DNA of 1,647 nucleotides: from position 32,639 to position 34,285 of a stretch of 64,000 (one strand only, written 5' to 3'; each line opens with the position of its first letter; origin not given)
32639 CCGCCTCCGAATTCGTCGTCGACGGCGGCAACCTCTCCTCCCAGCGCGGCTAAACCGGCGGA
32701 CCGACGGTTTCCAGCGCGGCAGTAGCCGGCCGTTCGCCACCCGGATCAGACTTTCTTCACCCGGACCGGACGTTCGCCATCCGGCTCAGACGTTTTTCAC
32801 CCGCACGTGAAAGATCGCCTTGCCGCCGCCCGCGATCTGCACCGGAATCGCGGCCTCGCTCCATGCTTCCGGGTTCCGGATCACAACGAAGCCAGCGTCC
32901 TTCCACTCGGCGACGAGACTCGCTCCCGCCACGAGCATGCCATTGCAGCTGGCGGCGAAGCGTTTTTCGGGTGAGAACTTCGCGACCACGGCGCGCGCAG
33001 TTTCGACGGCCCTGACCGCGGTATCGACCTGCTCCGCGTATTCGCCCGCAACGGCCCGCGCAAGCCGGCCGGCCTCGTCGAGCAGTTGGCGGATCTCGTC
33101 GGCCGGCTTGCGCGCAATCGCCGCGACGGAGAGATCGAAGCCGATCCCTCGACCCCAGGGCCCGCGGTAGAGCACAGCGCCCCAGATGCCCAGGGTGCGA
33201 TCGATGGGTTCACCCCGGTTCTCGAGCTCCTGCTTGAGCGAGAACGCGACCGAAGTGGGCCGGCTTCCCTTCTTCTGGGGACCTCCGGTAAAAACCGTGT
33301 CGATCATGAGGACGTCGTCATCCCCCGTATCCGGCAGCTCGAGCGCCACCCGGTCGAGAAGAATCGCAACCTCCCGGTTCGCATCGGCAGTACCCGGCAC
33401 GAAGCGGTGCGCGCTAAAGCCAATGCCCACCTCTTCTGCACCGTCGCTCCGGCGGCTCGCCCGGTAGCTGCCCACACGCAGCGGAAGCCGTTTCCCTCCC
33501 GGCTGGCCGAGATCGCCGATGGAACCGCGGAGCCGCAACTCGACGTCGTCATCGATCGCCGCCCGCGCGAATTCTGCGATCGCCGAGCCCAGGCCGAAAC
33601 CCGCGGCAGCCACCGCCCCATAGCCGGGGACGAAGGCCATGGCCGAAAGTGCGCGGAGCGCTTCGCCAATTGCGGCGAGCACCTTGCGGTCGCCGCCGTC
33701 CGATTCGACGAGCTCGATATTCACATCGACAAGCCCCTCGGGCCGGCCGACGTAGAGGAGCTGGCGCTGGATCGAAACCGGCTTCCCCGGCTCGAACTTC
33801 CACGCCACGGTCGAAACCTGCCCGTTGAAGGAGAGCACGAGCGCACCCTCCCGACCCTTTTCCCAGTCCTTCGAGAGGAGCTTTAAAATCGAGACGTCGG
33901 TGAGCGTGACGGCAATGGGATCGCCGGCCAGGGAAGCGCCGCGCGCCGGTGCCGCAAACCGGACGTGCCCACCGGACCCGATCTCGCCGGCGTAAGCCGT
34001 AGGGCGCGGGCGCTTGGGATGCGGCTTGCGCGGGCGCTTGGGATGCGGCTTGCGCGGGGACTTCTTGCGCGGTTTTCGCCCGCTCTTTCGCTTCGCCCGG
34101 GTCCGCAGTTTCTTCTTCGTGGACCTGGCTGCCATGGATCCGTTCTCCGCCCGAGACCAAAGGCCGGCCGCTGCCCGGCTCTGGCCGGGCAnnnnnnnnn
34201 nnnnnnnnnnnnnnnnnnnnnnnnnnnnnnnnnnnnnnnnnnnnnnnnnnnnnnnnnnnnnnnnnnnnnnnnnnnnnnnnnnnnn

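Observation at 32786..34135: Orphan 449-aa protein with a histone-tail-like polybasic N-terminus, divergent from a hybrid histidine kinase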

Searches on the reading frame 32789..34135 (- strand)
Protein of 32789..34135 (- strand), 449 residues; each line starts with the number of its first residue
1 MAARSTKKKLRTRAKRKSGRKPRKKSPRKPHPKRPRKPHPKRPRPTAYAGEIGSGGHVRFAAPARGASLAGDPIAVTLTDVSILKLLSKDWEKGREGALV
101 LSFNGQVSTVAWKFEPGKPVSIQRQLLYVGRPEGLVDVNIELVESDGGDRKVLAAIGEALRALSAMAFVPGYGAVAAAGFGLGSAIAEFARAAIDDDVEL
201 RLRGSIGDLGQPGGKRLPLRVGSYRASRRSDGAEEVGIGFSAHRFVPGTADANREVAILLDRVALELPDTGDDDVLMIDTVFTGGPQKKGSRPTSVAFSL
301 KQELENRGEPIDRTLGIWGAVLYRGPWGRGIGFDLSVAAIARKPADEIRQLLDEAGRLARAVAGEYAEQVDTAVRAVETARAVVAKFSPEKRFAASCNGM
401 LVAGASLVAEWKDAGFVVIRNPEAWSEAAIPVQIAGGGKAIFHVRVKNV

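Call 5: search_protein_families(library=pfam, proteins=[window:32789-34135:-], max_evalue=10)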
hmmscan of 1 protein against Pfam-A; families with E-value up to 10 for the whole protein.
window:32789-34135:- (449 aa): 2 families
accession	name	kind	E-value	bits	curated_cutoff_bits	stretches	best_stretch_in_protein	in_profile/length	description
PF14013.11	MT0933_antitox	-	0.0001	22.9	27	1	341-378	8-46/49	MT0933-like antitoxin protein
PF04529.17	Herpes_U59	-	0.24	10.9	23.1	1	347-400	291-344/365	Herpesvirus U59 protein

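Call 6: search_protein_families(library=padloc, proteins=[window:32789-34135:-], max_evalue=10)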
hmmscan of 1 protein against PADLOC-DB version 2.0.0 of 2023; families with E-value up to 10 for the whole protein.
window:32789-34135:- (449 aa): 0 families

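Call 7: find_homologous_proteins(query=window:32789-34135:-, max_evalue=0.001)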
Query window:32789-34135:- (449 aa): 5 proteins with E <= 0.001 among 8000 candidates.
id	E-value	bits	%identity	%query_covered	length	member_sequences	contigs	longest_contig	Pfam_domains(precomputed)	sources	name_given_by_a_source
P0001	9.1e-287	969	97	100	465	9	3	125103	-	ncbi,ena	-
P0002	7.9e-209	712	75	100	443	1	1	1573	-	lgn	-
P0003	1.0e-208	712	76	100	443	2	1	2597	-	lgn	-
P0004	5.1e-202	690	73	100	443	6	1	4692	-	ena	-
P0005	6.8e-64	235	37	99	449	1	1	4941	-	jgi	jgi:hypothetical protein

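Call 8: search_protein_families(library=ncbifam, proteins=[window:32789-34135:-], max_evalue=10)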
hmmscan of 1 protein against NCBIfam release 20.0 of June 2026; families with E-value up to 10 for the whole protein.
window:32789-34135:- (449 aa): 1 family
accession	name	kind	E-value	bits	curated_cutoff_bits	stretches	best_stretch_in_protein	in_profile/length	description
NF004596.0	PRK05932.1-3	subfamily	0.08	11.9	499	1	345-398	176-228/515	RNA polymerase factor sigma-54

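Call 9: search_protein_families(library=phrogs, proteins=[window:32789-34135:-], max_evalue=10)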
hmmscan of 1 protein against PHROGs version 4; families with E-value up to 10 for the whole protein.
window:32789-34135:- (449 aa): 0 families

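Call 13: find_encoding_contigs(protein=P0001, flank=10000, max_places=4)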
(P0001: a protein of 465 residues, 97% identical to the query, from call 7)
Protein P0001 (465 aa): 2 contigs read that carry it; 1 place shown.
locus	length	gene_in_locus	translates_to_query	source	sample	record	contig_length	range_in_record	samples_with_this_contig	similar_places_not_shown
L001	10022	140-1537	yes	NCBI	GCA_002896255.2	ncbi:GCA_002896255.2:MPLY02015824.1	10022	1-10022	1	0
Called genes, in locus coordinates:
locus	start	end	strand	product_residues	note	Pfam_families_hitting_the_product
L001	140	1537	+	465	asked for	-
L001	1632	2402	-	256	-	PF00106:adh_short, PF08659:KR, PF13561:adh_short_C2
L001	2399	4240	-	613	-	-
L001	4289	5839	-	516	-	PF02028:BCCT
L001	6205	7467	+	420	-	PF25917:BSH_RND, PF25876:HH_MFP_RND, PF25944:Beta-barrel_RND, PF25967:RND-MFP_C, PF25975:CzcB_C (weak), PF25989:YknX_C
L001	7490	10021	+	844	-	?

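Call 14: find_encoding_contigs(protein=P0005, flank=10000, max_places=4)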
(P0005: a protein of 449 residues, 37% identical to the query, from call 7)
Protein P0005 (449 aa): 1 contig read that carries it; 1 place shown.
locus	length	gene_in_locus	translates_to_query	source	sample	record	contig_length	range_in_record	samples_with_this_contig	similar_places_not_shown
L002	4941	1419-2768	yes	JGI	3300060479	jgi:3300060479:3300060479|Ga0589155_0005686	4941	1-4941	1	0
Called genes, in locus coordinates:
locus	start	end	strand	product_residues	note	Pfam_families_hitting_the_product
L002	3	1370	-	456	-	?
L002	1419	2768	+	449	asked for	-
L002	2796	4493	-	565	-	PF00133:tRNA-synt_1 (faint), PF09334:tRNA-synt_1g, PF08264:Anticodon_1, PF19303:Anticodon_3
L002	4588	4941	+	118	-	?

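Call 15: find_encoding_contigs(protein=P0004, flank=10000, max_places=4)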
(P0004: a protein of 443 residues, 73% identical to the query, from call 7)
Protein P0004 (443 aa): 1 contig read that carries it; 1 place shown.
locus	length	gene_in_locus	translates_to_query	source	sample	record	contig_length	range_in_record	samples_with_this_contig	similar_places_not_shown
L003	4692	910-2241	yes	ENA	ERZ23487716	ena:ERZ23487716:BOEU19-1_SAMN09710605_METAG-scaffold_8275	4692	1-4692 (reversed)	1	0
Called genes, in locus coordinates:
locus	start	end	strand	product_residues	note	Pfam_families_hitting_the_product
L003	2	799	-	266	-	?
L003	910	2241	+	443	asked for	-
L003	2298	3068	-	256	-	PF00106:adh_short, PF08659:KR, PF13561:adh_short_C2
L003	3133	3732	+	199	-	-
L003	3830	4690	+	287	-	?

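Call 16: find_encoding_contigs(protein=P0003, flank=10000, max_places=4)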
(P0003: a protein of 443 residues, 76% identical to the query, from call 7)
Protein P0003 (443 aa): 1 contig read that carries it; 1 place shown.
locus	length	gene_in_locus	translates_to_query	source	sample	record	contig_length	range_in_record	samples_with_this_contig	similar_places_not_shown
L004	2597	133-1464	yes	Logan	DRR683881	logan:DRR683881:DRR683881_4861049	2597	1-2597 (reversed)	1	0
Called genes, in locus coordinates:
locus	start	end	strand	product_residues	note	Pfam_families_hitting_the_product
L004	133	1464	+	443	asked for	-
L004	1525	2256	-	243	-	PF00106:adh_short, PF08659:KR, PF13561:adh_short_C2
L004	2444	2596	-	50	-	?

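Call 20: find_related_loci(query=A1, collection=genome_contigs, flank=10000)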
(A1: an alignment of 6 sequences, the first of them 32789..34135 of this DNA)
Query A1 (449 aa) in genome_contigs; peptide patterns used: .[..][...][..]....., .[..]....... (x = any residue, [..] = any of these).
410 stretches matched a pattern, but none encodes a relative of the query by tblastn (E <= 1e-3).

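Call 21: search_protein_families(library=pfam, proteins=[L002:3-1370:-, L003:3133-3729:+, L002:4588-4941:+], max_evalue=0.001)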
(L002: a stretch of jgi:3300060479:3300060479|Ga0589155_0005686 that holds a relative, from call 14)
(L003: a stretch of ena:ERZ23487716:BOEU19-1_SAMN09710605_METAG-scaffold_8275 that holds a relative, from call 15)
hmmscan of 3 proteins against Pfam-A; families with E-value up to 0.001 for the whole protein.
L002:3-1370:- (456 aa): 1 family
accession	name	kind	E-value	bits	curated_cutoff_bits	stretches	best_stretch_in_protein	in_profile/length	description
PF00082.27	Peptidase_S8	-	9.7e-30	104.3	21.8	1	172-447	1-287/288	Subtilase family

L003:3133-3729:+ (199 aa): 0 families

L002:4588-4941:+ (118 aa): 2 families
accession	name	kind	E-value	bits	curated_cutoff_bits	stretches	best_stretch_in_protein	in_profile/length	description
PF13417.12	GST_N_3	-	5.8e-15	55.8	22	1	6-80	1-74/75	Glutathione S-transferase, N-terminal domain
PF13409.12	GST_N_2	-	3.3e-12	47.2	25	1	12-75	2-69/70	Glutathione S-transferase, N-terminal domain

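Call 22: predict_structure(alignment_id=A1)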
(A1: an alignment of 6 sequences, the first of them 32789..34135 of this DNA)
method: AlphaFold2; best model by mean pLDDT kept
length: 449 residues; sequences in the alignment: 6
mean_pLDDT: 65.2   pTM: 0.67
mean pLDDT of the five models: 65.2, 61.1, 54.6, 50.6, 41.5
residues with pLDDT >= 90: 8; 70-90: 223; 50-70: 95; < 50: 123
segments of 3 or more residues with pLDDT < 50: 1-55, 148-195, 210-214, 306-312
pLDDT, mean of each block of 10 residues (from residue 1): 32 31 36 36 36 57 86 86 78 66 70 75 77 78 60 46 35 37 46 55 70 63 88 85 82 85 81 79 68 66 54 51 80 82 74 61 52 53 61 79 71 76 85 82 88
secondary structure, 60 per line:
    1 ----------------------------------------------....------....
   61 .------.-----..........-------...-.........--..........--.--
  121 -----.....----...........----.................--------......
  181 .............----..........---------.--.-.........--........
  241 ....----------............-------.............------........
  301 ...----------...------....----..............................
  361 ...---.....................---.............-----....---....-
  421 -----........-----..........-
elements in order: E47-50 E57-61 E74-83 E95-103 E106-115 E126-130 E135-145 H150-166 H175-193 E198-207 E222-230 E233-244 E255-266 E274-286 E293-303 E314-316 E323-326 E331-341 H342-363 H367-387 E391-403 H409-412 E416-419 E426-433 E439-448

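Call 25: search_protein_representatives(alignment_id=A1)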
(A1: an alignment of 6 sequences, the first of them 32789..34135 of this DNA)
Query: 6 sequences, 446 profile positions. Proteins with E-value up to 0.001 (for the whole library): 107; up to 1e-10: 74; up to 1e-30: 39. The best 107 are listed.
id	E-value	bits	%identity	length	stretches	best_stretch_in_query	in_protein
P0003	2.4e-245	831.0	-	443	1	1-446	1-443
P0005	8.2e-193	657.9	-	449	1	1-444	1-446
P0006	1.2e-74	268.4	-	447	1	20-444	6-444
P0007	8.3e-73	262.3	-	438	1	23-444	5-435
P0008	1.8e-64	234.9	-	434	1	63-443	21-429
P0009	8.7e-63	229.3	-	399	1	48-444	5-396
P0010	9.0e-56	206.2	-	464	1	44-444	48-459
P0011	6.5e-54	200.1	-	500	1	32-444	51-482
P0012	1.7e-53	198.7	-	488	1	68-445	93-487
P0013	6.0e-52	193.6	-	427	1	49-400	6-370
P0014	1.5e-48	182.4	-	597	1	57-444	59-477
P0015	3.9e-48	181.0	-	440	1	51-426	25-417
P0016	2.4e-47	178.5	-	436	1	53-444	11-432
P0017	7.4e-46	173.5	-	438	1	54-446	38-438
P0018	1.1e-44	169.7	-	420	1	75-402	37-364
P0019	2.0e-44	168.8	-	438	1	55-443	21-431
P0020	3.7e-44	167.9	-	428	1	67-400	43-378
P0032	1.7e-36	142.7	-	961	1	44-398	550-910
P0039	4.2e-32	128.2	-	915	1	36-438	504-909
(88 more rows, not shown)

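Call 32: search_protein_families(library=pfam, alignment_id=A2, max_evalue=0.001)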
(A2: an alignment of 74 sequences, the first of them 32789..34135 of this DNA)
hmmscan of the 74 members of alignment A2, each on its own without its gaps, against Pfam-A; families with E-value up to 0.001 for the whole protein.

A. member 1, window:32789-34135:- (449 aa): 1 family
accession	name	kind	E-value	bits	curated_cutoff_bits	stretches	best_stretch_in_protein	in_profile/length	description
PF14013.11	MT0933_antitox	-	0.0001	22.9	27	1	341-378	8-46/49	MT0933-like antitoxin protein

B. families by the number of members that match (of 74 scanned): 5 families
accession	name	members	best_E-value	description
PF00082.27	Peptidase_S8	2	1.2e-29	Subtilase family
PF14013.11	MT0933_antitox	2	0.0001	MT0933-like antitoxin protein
PF05345.18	He_PIG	1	3.9e-13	Putative Ig domain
PF07676.18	PD40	1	5.6e-11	WD40-like Beta Propeller Repeat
PF05480.16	PSMbeta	1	0.00058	Phenol-soluble modulin beta protein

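Call 33: search_solved_structures(query=A2, max_evalue=10)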
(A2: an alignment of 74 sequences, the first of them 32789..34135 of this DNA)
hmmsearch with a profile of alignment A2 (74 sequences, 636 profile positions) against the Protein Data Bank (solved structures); distinct sequences matched with E-value up to 10: 38.
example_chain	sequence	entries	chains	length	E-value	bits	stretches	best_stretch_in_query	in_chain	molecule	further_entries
7y6m_C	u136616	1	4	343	1.4e-05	26.9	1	66-207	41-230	Intracellular serine protease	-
1dbi_A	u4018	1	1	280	0.00035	22.2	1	107-202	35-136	AK.1 SERINE PROTEASE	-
7xr8_A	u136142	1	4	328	0.00043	21.9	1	119-207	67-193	Major intracellular serine protease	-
1tec_E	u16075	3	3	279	0.00057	21.5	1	63-207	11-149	THERMITASE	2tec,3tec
1thm_A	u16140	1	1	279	0.00059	21.5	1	63-207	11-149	THERMITASE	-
9rk9_B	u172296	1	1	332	0.0016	20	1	79-203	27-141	Subtilisin-like serine protease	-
9r2b_B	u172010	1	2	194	0.0038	18.8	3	512-558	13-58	de novo-designed alpha-helical barrel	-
1c9j_A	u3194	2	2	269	0.0071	17.9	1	64-207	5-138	SERINE PROTEASE | Subtilisin Savinase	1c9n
1bh6_A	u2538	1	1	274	0.017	16.7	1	132-203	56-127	SUBTILISIN DY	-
6f9m_A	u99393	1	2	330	0.031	15.8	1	125-207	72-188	Serine protease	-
4h6w_A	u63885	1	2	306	0.04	15.4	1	136-207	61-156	N-terminal cyanobactin protease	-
3qtl_A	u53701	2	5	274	0.06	14.8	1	131-205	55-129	Subtilisin-like serin protease | KerA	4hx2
4gi3_A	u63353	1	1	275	0.06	14.8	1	131-205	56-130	KerA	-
1af4_A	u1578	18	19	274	0.061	14.8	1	131-205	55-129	SUBTILISIN CARLSBERG | SUBTILISIN CARLSBERG, TYPE VIII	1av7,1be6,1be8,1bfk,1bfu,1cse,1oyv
1scn_E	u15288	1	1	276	0.062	14.8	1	131-205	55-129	SUBTILISIN CARLSBERG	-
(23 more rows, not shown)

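Call 37: find_homologous_proteins(query=A2, max_evalue=0.00001)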
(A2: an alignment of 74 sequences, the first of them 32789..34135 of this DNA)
Query A2 (74 sequences) (449 aa, profile of the alignment): 6 proteins with E <= 0.00001 among 8000 candidates.
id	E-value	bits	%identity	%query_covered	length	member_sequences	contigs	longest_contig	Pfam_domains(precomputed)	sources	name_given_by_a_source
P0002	1.1e-134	468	75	100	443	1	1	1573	-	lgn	-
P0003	1.6e-133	464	76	100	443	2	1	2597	-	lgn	-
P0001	3.6e-133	463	97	100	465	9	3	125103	-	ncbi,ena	-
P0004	2.4e-131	457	73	100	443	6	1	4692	-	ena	-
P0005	4.7e-110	387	37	99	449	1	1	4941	-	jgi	jgi:hypothetical protein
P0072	1.1e-70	257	31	32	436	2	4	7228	-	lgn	-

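Call 38: find_encoding_contigs(protein=P0006, flank=10000, max_places=3)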
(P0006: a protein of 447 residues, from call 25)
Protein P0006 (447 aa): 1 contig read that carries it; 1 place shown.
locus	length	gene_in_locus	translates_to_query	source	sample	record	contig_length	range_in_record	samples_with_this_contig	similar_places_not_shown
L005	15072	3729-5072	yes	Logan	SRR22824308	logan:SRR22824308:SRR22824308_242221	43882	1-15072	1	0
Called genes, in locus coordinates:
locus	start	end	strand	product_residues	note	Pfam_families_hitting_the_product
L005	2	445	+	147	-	?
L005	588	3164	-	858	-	PF01734:Patatin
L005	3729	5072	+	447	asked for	-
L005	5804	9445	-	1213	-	PF05729:NACHT (weak), PF24883:NPHP3_N (faint), PF13646:HEAT_2 (faint)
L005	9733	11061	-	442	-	PF00899:ThiF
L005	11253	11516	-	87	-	-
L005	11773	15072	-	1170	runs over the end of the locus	PF05729:NACHT (faint), PF13646:HEAT_2 (faint), PF05004:IFRD (faint), PF13513:HEAT_EZ (faint), PF23271:HEAT_GCN1 (faint), PF25780:TPR_IPO5 (faint)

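Call 39: find_encoding_contigs(protein=P0032, flank=10000, max_places=3)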
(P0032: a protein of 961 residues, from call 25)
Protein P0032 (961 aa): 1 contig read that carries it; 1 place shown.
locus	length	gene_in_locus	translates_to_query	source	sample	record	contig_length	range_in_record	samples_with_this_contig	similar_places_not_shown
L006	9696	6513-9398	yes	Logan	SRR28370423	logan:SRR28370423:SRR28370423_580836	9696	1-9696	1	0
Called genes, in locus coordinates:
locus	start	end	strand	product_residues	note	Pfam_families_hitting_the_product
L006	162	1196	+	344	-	PF12625:Arabinose_bd, PF00165:HTH_AraC (faint), PF12833:HTH_18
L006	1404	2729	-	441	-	PF24096:DUF7379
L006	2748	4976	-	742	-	-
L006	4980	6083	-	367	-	PF25819:Nal1_C (faint)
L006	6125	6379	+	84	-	-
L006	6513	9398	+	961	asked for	PF00082:Peptidase_S8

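Call 40: find_encoding_contigs(protein=P0007, flank=10000, max_places=3)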
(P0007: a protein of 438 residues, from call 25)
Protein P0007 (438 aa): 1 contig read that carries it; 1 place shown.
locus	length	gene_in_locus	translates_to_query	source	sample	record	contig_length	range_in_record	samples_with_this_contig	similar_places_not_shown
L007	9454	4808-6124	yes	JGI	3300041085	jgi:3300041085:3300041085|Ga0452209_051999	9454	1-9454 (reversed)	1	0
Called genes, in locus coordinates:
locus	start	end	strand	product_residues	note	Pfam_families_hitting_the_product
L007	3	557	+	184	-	?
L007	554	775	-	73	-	-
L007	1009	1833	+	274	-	PF05552:MS_channel_1st_1, PF00924:MS_channel_2nd, PF21082:MS_channel_3rd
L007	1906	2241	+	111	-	-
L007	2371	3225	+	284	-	PF05170:AsmA, PF05359:DUF748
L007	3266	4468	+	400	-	PF23500:DUF7133, PF22807:TrAA12, PF07995:GSDH (weak), PF22807:TrAA12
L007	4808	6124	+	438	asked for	-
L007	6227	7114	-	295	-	PF00763:THF_DHG_CYH, PF02882:THF_DHG_CYH_C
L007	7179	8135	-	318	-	PF01268:FTHFS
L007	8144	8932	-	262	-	PF01268:FTHFS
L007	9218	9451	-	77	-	-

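Call 41: find_encoding_contigs(protein=P0009, flank=10000, max_places=3)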
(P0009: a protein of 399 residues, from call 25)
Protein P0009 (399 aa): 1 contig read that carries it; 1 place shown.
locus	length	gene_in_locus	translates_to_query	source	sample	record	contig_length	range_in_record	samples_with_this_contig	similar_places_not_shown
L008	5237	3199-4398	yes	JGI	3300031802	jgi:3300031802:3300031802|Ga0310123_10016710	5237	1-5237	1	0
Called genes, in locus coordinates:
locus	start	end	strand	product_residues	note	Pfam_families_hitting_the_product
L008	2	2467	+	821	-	?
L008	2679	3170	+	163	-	-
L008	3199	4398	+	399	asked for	-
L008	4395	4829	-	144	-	-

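Call 42: find_encoding_contigs(protein=P0039, flank=10000, max_places=3)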
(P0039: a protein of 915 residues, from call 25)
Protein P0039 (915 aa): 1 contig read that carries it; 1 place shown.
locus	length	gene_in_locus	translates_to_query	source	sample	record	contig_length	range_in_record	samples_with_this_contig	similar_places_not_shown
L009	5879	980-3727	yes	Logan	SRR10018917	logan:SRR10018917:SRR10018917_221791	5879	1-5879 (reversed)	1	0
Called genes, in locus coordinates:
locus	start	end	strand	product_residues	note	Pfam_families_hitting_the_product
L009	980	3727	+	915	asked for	PF00082:Peptidase_S8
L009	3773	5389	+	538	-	PF00082:Peptidase_S8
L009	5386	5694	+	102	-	-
